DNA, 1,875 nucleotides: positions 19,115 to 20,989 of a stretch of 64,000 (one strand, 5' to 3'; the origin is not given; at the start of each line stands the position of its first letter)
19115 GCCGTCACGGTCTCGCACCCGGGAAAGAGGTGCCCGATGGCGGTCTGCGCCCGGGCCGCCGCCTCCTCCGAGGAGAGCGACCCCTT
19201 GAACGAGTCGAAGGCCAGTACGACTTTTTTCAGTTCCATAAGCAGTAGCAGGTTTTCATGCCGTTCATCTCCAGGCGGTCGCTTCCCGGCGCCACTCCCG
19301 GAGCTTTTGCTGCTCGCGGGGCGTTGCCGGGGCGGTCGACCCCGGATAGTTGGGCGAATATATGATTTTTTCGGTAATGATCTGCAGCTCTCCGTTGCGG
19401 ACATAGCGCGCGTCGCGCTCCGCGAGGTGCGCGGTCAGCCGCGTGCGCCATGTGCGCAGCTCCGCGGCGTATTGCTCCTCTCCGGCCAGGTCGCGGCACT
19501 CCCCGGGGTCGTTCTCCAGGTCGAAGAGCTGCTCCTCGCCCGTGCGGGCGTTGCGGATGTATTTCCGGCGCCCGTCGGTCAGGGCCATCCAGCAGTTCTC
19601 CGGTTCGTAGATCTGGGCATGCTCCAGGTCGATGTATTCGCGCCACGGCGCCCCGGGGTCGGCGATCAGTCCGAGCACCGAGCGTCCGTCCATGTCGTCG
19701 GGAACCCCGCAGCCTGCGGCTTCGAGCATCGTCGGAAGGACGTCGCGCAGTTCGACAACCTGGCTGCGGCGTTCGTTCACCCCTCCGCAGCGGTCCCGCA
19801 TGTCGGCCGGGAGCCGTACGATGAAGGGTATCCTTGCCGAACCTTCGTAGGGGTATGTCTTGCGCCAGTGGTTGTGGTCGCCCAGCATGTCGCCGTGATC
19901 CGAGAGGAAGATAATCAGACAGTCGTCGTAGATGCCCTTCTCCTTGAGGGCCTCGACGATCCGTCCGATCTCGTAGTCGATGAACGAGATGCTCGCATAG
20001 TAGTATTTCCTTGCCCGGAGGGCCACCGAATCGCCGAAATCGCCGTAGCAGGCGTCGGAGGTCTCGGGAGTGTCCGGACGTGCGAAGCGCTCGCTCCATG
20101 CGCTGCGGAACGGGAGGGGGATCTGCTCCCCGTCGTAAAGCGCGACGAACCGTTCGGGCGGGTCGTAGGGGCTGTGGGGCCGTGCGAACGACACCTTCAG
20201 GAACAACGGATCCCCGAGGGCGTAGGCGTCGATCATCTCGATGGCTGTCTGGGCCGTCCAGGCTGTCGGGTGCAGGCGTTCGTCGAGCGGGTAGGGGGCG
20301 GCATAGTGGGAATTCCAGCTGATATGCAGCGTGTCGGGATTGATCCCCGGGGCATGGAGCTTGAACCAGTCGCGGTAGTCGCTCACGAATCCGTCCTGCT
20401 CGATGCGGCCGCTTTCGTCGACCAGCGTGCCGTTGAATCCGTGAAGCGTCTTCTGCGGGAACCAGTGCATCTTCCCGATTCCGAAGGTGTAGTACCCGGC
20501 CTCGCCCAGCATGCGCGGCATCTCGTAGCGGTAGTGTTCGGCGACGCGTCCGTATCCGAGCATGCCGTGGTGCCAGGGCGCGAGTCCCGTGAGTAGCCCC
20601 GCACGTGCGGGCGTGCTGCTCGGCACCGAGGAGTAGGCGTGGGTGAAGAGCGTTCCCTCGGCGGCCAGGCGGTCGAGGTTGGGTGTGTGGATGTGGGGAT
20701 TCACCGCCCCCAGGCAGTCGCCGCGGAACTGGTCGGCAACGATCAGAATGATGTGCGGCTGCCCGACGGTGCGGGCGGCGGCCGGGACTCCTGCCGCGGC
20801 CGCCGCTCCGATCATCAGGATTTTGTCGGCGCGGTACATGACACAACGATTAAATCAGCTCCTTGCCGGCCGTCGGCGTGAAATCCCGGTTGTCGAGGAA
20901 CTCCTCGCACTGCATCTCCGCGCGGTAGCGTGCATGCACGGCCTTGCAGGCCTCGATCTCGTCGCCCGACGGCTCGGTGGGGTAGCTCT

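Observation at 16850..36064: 19-kb sigma/anti-sigma-controlled Sus locus combining EEP phosphodiesterase-like enzymes with alpha-GlcNAc-ases and a sulfatase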

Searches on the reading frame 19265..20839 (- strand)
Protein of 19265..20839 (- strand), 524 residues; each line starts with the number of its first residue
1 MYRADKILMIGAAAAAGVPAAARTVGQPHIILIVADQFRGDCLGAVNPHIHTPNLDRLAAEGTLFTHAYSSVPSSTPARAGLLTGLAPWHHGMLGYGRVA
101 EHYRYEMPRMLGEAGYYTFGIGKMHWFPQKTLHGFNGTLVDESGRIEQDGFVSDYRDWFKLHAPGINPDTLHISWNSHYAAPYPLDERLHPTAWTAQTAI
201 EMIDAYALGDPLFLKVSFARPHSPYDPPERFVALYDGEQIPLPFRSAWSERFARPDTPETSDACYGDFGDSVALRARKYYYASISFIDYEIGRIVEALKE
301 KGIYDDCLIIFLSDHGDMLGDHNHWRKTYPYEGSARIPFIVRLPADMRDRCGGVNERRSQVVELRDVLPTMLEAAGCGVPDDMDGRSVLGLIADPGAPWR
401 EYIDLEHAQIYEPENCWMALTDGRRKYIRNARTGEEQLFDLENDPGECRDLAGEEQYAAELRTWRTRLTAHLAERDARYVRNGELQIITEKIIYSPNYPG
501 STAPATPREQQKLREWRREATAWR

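Call 4: search_protein_families(library=pfam, proteins=[window:19265-20839:-], max_evalue=0.01)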
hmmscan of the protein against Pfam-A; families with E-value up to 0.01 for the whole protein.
window:19265-20839:- (524 aa): 4 families
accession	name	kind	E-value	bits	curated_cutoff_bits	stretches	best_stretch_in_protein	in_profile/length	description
PF00884.28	Sulfatase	-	1.1e-45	156.7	25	1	28-376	1-300/301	Sulfatase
PF01663.27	Phosphodiest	-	3.8e-17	63.3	23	2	31-102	2-71/342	Type I phosphodiesterase / nucleotide pyrophosphatase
PF16347.10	SGSH_C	-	1e-15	58.6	29.3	1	320-469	1-149/154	N-sulphoglucosamine sulphohydrolase, C-terminal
PF02995.22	DUF229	-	0.00066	18.9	25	1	280-348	306-372/496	Protein of unknown function (DUF229)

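Call 13: search_solved_structures(query=window:19265-20839:-, max_evalue=1e-10)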
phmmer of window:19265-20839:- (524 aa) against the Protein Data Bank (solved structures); distinct sequences matched with E-value up to 1e-10: 78 (the best 60 are shown).
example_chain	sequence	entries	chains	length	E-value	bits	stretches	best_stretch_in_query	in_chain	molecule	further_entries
7oz8_AAA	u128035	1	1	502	5.4e-181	606.3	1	25-500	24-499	Choline-sulfatase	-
9koq_A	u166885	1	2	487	7.3e-66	226.3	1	26-487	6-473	Sulfatase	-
7pth_A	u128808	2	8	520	1.9e-40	142.4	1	24-471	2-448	Choline sulfatase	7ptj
6fny_A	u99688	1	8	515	2.2e-40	142.2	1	24-471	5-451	Choline-sulfatase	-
6g5z_A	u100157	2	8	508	1.5e-38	136.1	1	27-471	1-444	Choline-sulfatase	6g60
6pt6_B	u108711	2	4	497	7.4e-38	133.8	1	23-463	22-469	exo-2S-iota carrageenan S1 sulfatase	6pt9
6ptk_A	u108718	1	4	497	2.1e-37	132.3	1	23-463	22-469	exo-2S-iota carrageenan S1 sulfatase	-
6hhm_A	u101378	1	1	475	2.2e-37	132.3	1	26-463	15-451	Arylsulfatase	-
6hr5_A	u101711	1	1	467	2.6e-37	132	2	186-474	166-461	Alpha-L-rhamnosidase/sulfatase (GH78)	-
6pt4_B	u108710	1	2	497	3.2e-37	131.8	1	23-463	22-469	exo-2S-iota carrageenan S1 sulfatase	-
4uph_A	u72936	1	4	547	1.5e-36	129.6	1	27-468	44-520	SULFATASE (SULFURIC ESTER HYDROLASE) PROTEIN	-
4upk_A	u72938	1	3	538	7.9e-36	127.1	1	199-471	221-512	PHOSPHONATE MONOESTER HYDROLASE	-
4upi_A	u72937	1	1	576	1.2e-35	126.6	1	177-470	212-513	SULFATASE FAMILY PROTEIN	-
2qzu_A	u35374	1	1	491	1.9e-34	122.6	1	25-465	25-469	Putative sulfatase yidJ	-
9ihk_D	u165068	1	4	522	2.6e-34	122.2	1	50-461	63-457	Sulfatase_S1_30A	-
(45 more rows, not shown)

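Call 18: search_solved_structures(query=window:19265-20839:-, max_evalue=1e-60, show_alignments=2)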
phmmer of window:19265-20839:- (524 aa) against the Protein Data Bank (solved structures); distinct sequences matched with E-value up to 1e-60: 2.
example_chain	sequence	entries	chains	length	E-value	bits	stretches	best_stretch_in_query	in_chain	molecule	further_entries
7oz8_AAA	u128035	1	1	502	5.4e-181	606.3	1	25-500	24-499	Choline-sulfatase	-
9koq_A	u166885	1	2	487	7.3e-66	226.3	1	26-487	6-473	Sulfatase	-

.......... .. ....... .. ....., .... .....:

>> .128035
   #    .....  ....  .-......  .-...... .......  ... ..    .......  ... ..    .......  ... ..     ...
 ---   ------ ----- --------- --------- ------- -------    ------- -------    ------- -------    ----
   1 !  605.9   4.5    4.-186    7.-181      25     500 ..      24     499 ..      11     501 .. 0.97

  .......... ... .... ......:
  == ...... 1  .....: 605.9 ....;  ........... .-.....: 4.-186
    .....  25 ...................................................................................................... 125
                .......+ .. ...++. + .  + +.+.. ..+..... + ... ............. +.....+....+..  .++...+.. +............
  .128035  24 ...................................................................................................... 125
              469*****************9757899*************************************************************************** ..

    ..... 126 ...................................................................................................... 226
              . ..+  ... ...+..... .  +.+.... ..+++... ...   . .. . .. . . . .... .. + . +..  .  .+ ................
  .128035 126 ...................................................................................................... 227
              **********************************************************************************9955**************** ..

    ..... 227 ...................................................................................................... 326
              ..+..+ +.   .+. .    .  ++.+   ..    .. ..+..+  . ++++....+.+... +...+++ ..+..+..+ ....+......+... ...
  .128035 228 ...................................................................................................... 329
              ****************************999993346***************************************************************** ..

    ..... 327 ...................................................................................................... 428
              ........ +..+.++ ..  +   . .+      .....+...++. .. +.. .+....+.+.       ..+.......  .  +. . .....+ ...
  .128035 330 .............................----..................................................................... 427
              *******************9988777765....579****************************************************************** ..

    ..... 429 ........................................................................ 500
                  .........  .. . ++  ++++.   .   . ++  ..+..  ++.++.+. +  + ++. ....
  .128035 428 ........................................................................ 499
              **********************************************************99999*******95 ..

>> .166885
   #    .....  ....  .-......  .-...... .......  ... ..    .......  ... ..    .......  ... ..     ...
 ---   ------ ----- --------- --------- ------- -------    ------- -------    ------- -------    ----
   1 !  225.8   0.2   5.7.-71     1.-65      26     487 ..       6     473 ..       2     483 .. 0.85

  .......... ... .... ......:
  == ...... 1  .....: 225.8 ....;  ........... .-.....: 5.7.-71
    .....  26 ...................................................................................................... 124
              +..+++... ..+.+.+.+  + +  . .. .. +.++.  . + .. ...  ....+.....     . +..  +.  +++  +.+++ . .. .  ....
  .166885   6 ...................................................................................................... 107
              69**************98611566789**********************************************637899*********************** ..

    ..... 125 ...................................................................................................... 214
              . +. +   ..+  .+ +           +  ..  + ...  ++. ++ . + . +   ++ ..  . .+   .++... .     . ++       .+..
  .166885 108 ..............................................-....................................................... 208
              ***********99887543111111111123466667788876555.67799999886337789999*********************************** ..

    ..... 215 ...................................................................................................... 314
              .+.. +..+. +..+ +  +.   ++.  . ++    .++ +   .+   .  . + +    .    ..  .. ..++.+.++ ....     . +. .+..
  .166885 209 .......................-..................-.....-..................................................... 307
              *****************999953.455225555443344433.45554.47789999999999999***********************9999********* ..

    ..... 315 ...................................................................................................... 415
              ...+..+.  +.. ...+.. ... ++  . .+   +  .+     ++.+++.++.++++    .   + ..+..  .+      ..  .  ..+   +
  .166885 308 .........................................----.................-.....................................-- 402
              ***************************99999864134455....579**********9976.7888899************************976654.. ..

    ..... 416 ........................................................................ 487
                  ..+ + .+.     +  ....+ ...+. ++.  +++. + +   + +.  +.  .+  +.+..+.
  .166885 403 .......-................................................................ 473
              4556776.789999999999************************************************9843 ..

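Call 81: find_homologous_proteins(query=window:19265-20839:-, max_evalue=1e-50)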
Query window:19265-20839:- (524 aa): 3950 proteins with E <= 1e-50 among 8000 candidates; the best 120 are listed.
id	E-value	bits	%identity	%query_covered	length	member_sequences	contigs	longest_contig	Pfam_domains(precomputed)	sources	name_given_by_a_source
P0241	0.0e+0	1224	98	100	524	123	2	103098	PF01663.28,PF16347.11,PF00884.29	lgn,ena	-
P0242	2.5e-287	972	78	100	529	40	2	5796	PF01663.28,PF16347.11,PF00884.29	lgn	-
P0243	1.9e-281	953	78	97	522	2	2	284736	PF01663.28,PF16347.11,PF00884.29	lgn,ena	-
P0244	2.5e-279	946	76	100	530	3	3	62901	PF01663.28,PF16347.11,PF00884.29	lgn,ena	-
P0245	1.4e-250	851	71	98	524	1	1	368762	PF01663.28,PF16347.11,PF00884.29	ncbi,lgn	-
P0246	2.0e-243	827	69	99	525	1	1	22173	PF01663.28,PF16347.11,PF00884.29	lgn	-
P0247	1.4e-205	702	59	95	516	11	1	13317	PF01663.28,PF16347.11,PF00884.29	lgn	-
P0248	1.6e-205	702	59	98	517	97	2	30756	PF01663.28,PF16347.11,PF00884.29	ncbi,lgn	-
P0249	1.6e-204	699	61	95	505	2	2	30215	PF01663.28,PF16347.11,PF00884.29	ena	-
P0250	3.0e-204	698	58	98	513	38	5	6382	PF02995.23,PF01663.28,PF16347.11,PF00884.29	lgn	-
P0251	5.3e-204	697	58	98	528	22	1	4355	PF01663.28,PF16347.11,PF00884.29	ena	-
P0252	5.5e-204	697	59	98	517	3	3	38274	PF01663.28,PF16347.11,PF00884.29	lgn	-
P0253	1.6e-202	692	58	98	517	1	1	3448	PF01663.28,PF16347.11,PF00884.29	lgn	-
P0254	3.6e-202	691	57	98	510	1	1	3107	PF01663.28,PF16347.11,PF00884.29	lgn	-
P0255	3.8e-202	691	57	98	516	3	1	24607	PF01663.28,PF16347.11,PF00884.29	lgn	-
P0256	6.6e-202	690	57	98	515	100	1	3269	PF02995.23,PF01663.28,PF16347.11,PF00884.29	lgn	-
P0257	3.7e-201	688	60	98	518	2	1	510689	PF01663.28,PF16347.11,PF00884.29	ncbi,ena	-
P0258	8.2e-201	687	61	92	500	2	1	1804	PF01663.28,PF16347.11,PF00884.29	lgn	-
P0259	1.3e-200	686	64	90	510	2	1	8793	PF01663.28,PF16347.11,PF00884.29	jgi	-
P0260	3.6e-200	685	55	99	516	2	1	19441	PF02995.23,PF01663.28,PF16347.11,PF00884.29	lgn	-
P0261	1.4e-199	683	61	92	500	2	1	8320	PF01663.28,PF16347.11,PF00884.29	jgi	-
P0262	2.9e-199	682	59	99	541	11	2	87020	PF01663.28,PF16347.11,PF00884.29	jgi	jgi:arylsulfatase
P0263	5.5e-199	681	58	98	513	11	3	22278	PF01663.28,PF16347.11,PF00884.29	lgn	-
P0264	1.8e-198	679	60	94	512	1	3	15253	PF01663.28,PF16347.11,PF00884.29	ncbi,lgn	ncbi:MAG: arylsulfatase [Mangrovibacterium sp.]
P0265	3.7e-198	678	59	95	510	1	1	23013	PF01663.28,PF16347.11,PF00884.29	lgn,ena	-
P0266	4.8e-198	678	57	98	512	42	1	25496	PF02995.23,PF01663.28,PF16347.11,PF00884.29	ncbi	-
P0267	5.9e-198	677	62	90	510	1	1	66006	PF01663.28,PF16347.11,PF00884.29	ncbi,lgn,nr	ncbi:arylsulfatase [bacterium]|nr:arylsulfatase [bacterium]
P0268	1.1e-197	676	58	94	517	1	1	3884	PF01663.28,PF16347.11,PF00884.29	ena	-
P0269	1.8e-197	676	60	94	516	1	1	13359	PF01663.28,PF16347.11,PF00884.29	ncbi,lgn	-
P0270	9.6e-197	673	59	95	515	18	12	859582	PF01663.28,PF16347.11,PF00884.29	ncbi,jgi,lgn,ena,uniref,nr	ncbi:arylsulfatase [Draconibacterium sediminis]|uniref:arylsulfatase n=1 Tax=Draconibacterium sedimi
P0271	1.9e-196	672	58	95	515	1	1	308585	PF01663.28,PF16347.11,PF00884.29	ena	-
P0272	4.8e-196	671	58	94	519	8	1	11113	PF01663.28,PF16347.11,PF00884.29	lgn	-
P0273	5.4e-196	671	56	98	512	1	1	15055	PF01663.28,PF16347.11,PF00884.29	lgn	-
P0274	1.1e-195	670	61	90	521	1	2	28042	PF01663.28,PF16347.11,PF00884.29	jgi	-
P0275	3.7e-195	668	58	94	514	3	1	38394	PF01663.28,PF16347.11,PF00884.29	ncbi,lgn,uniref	ncbi:Arylsulfatase [hydrothermal vent metagenome]|uniref:Arylsulfatase n=1 Tax=hydrothermal vent met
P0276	7.6e-195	667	58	94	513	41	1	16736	PF01663.28,PF16347.11,PF00884.29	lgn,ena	-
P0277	9.2e-195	667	58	94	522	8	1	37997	PF01663.28,PF16347.11,PF00884.29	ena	-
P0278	1.5e-194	666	59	91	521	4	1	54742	PF01663.28,PF16347.11,PF00884.29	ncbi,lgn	-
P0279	3.8e-194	665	57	98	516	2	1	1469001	PF01663.28,PF16347.11,PF00884.29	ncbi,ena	-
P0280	4.1e-194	665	57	95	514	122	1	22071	PF01663.28,PF16347.11,PF00884.29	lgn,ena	-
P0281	6.4e-194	664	58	94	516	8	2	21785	PF01663.28,PF16347.11,PF00884.29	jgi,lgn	-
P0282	6.7e-194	664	57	98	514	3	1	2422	PF01663.28,PF16347.11,PF00884.29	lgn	-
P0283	7.5e-194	664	56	97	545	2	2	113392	PF01663.28,PF16347.11,PF00884.29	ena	-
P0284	9.0e-194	663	57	98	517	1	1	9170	PF01663.28,PF16347.11,PF00884.29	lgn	-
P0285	1.1e-193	663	58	95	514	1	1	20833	PF01663.28,PF16347.11,PF00884.29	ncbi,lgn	ncbi:MAG: arylsulfatase [Draconibacterium sp.]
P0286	1.2e-193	663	58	95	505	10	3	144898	PF01663.28,PF16347.11,PF00884.29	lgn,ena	-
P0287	1.2e-193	663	56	98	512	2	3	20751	PF02995.23,PF01663.28,PF16347.11,PF00884.29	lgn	-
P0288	1.4e-193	663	57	95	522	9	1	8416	PF01663.28,PF16347.11,PF00884.29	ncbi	-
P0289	1.9e-193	662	57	95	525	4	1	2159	PF01663.28,PF16347.11,PF00884.29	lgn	-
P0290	3.0e-193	662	58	96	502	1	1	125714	PF01663.28,PF16347.11,PF00884.29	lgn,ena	-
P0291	3.1e-193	662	57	94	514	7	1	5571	PF01663.28,PF16347.11,PF00884.29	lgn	-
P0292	4.4e-193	661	60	90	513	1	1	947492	PF01663.28,PF16347.11,PF00884.29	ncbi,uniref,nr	ncbi:arylsulfatase [Draconibacterium sp. IB214405]|uniref:arylsulfatase n=1 Tax=Draconibacterium sp.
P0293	7.7e-193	660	58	94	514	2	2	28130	PF01663.28,PF16347.11,PF00884.29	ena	-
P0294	8.9e-193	660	57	98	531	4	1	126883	PF01663.28,PF16347.11,PF00884.29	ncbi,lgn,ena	-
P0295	1.3e-192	660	58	92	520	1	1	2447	PF01663.28,PF16347.11,PF00884.29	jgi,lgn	jgi:arylsulfatase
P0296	1.7e-192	659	58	94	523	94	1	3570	PF01663.28,PF16347.11,PF00884.29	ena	-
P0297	1.8e-192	659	59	91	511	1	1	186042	PF01663.28,PF16347.11,PF00884.29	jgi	jgi:arylsulfatase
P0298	2.0e-192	659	59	92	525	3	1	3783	PF01663.28,PF16347.11,PF00884.29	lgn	-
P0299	2.4e-192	659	59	92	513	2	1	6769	PF01663.28,PF16347.11,PF00884.29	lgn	-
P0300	2.5e-192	659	58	95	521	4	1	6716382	PF01663.28,PF16347.11,PF00884.29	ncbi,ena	-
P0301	3.8e-192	658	53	98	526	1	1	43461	PF01663.28,PF16347.11,PF00884.29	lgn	-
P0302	4.0e-192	658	58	95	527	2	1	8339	PF01663.28,PF16347.11,PF00884.29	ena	-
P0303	4.3e-192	658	56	96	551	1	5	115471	PF01663.28,PF16347.11,PF00884.29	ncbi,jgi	-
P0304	6.0e-192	657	57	94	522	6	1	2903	PF01663.28,PF16347.11,PF00884.29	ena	-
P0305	7.5e-192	657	58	94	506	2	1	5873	PF01663.28,PF16347.11,PF00884.29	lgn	-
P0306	9.0e-192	657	58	90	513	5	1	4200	PF01663.28,PF16347.11,PF00884.29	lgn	-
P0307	1.0e-191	657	57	95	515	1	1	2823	PF01663.28,PF16347.11,PF00884.29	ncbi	ncbi:MAG: arylsulfatase [Draconibacterium sp.]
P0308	1.1e-191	657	58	91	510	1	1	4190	PF01663.28,PF16347.11,PF00884.29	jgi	-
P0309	1.4e-191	656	57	98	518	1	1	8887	PF01663.28,PF16347.11,PF00884.29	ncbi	-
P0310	1.7e-191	656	59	93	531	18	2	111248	PF01663.28,PF16347.11,PF00884.29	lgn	-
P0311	1.7e-191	656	57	98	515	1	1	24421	PF01663.28,PF16347.11,PF00884.29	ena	-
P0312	1.8e-191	656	58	93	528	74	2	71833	PF01663.28,PF16347.11,PF00884.29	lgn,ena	-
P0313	2.0e-191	656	58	93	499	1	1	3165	PF01663.28,PF16347.11,PF00884.29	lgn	-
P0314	2.0e-191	656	58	90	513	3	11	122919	PF01663.28,PF16347.11,PF00884.29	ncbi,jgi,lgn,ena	-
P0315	3.2e-191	655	58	94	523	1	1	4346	PF01663.28,PF16347.11,PF00884.29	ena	-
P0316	4.0e-191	655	59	93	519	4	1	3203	PF01663.28,PF16347.11,PF00884.29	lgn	-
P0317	5.0e-191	654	58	96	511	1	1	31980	PF01663.28,PF16347.11,PF00884.29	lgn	-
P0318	1.1e-190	653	58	94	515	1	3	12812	PF01663.28,PF16347.11,PF00884.29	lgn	-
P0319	1.1e-190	653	58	94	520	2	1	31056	PF01663.28,PF16347.11,PF00884.29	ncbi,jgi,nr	ncbi:MAG: arylsulfatase [Calditrichaeota bacterium]|nr:arylsulfatase [Calditrichota bacterium]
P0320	1.2e-190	653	57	90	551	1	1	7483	PF01663.28,PF16347.11,PF00884.29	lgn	-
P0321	1.7e-190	653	59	93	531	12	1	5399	PF01663.28,PF16347.11,PF00884.29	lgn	-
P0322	1.7e-190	653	58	94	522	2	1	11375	PF01663.28,PF16347.11,PF00884.29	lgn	-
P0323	2.0e-190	652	58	90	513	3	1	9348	PF01663.28,PF16347.11,PF00884.29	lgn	-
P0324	2.1e-190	652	58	93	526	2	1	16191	PF01663.28,PF16347.11,PF00884.29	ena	-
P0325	3.1e-190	652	56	95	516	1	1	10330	PF01663.28,PF16347.11,PF00884.29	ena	-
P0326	3.3e-190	652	56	95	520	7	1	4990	PF01663.28,PF16347.11,PF00884.29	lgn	-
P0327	3.6e-190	652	57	94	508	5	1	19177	PF01663.28,PF16347.11,PF00884.29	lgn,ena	-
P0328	3.7e-190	651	55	91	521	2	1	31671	PF01663.28,PF16347.11,PF00884.29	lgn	-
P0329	4.1e-190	651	58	90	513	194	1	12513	PF01663.28,PF16347.11,PF00884.29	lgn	-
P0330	4.4e-190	651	57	93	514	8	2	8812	PF01663.28,PF16347.11,PF00884.29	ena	-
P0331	5.6e-190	651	55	97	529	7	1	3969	PF01663.28,PF16347.11,PF00884.29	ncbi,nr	ncbi:MAG: arylsulfatase [Prolixibacteraceae bacterium]|nr:arylsulfatase [Prolixibacteraceae bacteriu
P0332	5.7e-190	651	57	95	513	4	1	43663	PF01663.28,PF16347.11,PF00884.29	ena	-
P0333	8.4e-190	650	56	94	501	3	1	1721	PF01663.28,PF16347.11,PF00884.29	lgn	-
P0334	1.0e-189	650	57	93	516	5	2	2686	PF01663.28,PF16347.11,PF00884.29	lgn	-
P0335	1.1e-189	650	57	97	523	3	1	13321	PF02995.23,PF01663.28,PF16347.11,PF00884.29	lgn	-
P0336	1.1e-189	650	56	98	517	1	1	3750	PF01663.28,PF16347.11,PF00884.29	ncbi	-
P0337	1.3e-189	650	57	94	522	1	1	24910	PF01663.28,PF16347.11,PF00884.29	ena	-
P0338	1.3e-189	650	57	93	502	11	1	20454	PF01663.28,PF16347.11,PF00884.29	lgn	-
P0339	1.7e-189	649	57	94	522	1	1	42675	PF01663.28,PF16347.11,PF00884.29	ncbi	-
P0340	1.7e-189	649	58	90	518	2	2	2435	PF01663.28,PF16347.11,PF00884.29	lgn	-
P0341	2.1e-189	649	56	94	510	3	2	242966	PF01663.28,PF16347.11,PF00884.29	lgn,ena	-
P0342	2.1e-189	649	56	98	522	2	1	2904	PF02995.23,PF01663.28,PF16347.11,PF00884.29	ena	-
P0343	2.4e-189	649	56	98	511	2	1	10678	PF01663.28,PF16347.11,PF00884.29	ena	-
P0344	3.2e-189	648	57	90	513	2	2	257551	PF01663.28,PF16347.11,PF00884.29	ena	-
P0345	3.2e-189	648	54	95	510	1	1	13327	PF01663.28,PF16347.11,PF00884.29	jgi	-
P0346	3.2e-189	648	57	93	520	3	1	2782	PF01663.28,PF16347.11,PF00884.29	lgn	-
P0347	3.4e-189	648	56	92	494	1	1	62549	PF01663.28,PF16347.11,PF00884.29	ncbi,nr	ncbi:arylsulfatase [Marinilabiliaceae bacterium JC017]|nr:arylsulfatase [Marinilabiliaceae bacterium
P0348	3.8e-189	648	57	95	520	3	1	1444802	PF02995.23,PF01663.28,PF16347.11,PF00884.29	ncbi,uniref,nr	ncbi:arylsulfatase [Pleomorphovibrio marinus]|uniref:arylsulfatase n=1 Tax=Pleomorphovibrio marinus 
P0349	4.2e-189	648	56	94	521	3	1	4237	PF02995.23,PF01663.28,PF16347.11,PF00884.29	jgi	-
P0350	4.6e-189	648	57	95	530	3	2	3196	PF01663.28,PF16347.11,PF00884.29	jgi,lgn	jgi:arylsulfatase A-like enzyme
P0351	5.8e-189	648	57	93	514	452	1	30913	PF01663.28,PF16347.11,PF00884.29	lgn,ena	-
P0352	6.8e-189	647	57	98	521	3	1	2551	PF01663.28,PF16347.11,PF00884.29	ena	-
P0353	8.3e-189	647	56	92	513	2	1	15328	PF01663.28,PF16347.11,PF00884.29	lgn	-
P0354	8.4e-189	647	58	90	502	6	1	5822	PF02995.23,PF01663.28,PF16347.11,PF00884.29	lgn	-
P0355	8.6e-189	647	55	99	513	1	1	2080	PF01663.28,PF16347.11,PF00884.29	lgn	-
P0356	8.6e-189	647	57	94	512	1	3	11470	PF01663.28,PF16347.11,PF00884.29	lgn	-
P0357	1.0e-188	647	56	94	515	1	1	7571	PF01663.28,PF16347.11,PF00884.29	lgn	-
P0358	1.0e-188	647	57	94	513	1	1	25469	PF01663.28,PF16347.11,PF00884.29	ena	-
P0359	1.1e-188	647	56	94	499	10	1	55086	PF01663.28,PF16347.11,PF00884.29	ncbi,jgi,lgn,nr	ncbi:MAG TPA: arylsulfatase [Dysgonomonas sp.]|nr:arylsulfatase [Dysgonomonas sp.]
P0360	1.1e-188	647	59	90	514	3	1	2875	PF01663.28,PF16347.11,PF00884.29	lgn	-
